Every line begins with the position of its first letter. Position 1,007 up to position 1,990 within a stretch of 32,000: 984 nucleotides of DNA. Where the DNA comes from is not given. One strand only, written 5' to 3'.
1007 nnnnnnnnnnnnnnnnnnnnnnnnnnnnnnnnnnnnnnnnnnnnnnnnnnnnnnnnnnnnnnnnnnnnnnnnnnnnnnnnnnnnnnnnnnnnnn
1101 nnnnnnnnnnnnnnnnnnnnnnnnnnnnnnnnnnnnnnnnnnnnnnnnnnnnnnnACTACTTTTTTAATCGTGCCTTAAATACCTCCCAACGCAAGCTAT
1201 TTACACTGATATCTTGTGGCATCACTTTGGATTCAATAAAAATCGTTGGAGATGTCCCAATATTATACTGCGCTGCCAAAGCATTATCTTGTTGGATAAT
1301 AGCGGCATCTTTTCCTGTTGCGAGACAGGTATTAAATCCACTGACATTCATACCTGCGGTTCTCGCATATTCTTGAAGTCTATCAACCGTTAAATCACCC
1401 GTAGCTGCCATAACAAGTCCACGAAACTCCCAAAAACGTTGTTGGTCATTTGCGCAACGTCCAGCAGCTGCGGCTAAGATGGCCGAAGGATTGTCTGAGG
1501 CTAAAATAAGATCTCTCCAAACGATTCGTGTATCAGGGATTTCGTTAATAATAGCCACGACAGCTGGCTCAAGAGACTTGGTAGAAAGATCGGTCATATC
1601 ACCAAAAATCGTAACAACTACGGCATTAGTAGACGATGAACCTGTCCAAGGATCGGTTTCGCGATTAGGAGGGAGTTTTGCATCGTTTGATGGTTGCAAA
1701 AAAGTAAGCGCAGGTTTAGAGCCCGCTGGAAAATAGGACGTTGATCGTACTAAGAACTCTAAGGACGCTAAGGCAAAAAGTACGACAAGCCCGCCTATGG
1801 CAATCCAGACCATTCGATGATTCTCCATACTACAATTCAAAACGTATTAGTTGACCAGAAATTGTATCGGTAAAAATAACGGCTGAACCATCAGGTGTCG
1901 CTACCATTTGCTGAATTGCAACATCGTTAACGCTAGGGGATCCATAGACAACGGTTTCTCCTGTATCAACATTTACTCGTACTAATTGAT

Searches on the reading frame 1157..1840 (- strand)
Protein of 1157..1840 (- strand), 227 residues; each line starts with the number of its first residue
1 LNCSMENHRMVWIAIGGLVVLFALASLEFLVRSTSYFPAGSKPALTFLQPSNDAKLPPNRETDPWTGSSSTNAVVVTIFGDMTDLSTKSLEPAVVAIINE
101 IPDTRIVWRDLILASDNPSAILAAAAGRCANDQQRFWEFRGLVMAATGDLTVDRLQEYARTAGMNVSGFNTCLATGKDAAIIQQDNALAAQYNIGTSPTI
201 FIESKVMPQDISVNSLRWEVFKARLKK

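Call 80: search_protein_families(library=pfam, proteins=[window:1157-1840:-], max_evalue=0.001)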
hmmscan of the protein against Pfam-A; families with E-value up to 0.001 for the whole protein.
window:1157-1840:- (227 aa): 2 families
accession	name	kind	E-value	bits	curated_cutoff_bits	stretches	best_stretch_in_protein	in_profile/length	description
PF13462.12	Thioredoxin_4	-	7.8e-09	36.4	23.2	1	105-216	49-159/165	Thioredoxin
PF01323.26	DSBA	-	1.4e-05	25.4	25.6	1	122-224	91-189/191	DSBA-like thioredoxin domain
